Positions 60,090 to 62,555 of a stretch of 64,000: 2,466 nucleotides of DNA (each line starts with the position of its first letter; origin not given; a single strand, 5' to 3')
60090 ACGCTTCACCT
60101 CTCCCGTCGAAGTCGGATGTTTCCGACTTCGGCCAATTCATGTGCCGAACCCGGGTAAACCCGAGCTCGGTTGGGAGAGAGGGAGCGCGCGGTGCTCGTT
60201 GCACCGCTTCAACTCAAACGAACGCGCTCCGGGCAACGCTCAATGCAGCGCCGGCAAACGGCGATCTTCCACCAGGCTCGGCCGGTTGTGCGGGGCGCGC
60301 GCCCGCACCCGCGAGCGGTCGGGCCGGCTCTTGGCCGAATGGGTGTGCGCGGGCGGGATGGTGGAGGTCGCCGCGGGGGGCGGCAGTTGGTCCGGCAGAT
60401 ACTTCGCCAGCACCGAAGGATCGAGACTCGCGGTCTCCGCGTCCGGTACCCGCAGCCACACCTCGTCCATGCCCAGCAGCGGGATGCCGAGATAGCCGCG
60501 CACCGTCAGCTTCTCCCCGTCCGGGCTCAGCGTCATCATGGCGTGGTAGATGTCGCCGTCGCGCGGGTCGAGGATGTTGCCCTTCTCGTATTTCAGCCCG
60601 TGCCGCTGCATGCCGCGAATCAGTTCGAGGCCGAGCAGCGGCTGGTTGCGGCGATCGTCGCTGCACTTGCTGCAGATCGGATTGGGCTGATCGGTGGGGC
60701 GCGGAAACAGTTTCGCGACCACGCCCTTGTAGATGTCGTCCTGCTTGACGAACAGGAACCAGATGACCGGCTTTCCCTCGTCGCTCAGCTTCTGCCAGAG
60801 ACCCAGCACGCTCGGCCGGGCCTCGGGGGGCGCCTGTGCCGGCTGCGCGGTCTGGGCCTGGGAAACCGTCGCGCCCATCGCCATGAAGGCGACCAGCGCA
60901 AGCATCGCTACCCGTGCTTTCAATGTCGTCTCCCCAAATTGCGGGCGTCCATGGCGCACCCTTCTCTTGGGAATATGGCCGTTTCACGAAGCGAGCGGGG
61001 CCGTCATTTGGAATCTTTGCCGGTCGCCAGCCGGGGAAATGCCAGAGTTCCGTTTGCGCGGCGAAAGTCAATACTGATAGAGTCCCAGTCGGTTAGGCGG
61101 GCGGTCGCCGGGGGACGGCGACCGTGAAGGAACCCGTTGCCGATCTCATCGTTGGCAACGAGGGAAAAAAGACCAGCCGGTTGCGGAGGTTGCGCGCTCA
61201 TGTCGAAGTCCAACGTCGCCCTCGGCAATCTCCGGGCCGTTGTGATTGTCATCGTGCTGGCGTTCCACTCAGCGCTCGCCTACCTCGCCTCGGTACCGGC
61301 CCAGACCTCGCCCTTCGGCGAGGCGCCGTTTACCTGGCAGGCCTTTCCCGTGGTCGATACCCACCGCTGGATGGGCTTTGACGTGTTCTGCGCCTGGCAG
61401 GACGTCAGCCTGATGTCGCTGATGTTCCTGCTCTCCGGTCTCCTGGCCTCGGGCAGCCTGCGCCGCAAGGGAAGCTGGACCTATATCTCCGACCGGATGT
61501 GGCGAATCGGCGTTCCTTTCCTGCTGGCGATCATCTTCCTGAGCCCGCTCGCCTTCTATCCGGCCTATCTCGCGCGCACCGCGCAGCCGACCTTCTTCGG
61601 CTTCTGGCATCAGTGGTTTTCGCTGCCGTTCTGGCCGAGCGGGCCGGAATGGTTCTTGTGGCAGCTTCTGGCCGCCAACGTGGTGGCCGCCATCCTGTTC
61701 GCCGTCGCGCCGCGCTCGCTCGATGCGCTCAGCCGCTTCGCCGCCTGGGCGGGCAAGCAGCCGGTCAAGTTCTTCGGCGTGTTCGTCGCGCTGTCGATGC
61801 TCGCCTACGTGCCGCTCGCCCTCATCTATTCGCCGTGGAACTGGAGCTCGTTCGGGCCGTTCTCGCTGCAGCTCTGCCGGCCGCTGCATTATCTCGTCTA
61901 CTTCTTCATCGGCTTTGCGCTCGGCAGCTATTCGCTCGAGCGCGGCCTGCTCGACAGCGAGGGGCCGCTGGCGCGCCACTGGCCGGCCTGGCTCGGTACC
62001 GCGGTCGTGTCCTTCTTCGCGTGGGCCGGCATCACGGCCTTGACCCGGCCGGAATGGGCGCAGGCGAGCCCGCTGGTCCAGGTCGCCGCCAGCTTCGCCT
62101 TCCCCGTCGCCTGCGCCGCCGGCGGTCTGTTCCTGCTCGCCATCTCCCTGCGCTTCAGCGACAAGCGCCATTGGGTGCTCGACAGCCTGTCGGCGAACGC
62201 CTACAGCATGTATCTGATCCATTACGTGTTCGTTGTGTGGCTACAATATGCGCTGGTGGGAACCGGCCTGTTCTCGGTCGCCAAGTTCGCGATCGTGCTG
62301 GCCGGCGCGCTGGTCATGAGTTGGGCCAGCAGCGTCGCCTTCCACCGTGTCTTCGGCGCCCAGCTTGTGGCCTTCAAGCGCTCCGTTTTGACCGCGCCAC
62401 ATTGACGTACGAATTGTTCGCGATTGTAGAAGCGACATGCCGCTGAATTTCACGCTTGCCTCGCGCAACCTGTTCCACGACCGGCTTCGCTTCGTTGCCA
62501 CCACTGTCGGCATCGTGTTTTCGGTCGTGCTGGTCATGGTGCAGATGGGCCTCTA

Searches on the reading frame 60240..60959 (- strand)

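Call 57: search_protein_families(library=pfam, proteins=[window:60240-60959:-], max_evalue=0.00001)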
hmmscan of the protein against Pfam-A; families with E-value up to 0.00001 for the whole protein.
window:60240-60959:- (239 aa): 1 family
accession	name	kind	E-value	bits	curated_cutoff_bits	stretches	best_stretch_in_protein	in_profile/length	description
PF09917.15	DUF2147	-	6.3e-22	78.7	27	1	53-170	1-112/112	Uncharacterized protein conserved in bacteria (DUF2147)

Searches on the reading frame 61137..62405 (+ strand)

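Call 57: search_protein_families(library=pfam, proteins=[window:61137-62405:+], max_evalue=0.00001)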
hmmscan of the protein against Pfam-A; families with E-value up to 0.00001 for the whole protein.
window:61137-62405:+ (422 aa): 1 family
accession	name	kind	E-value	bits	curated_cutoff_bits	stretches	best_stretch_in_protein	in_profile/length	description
PF01757.29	Acyl_transf_3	-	2.1e-25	89.9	31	1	28-398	3-324/326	Acyltransferase domain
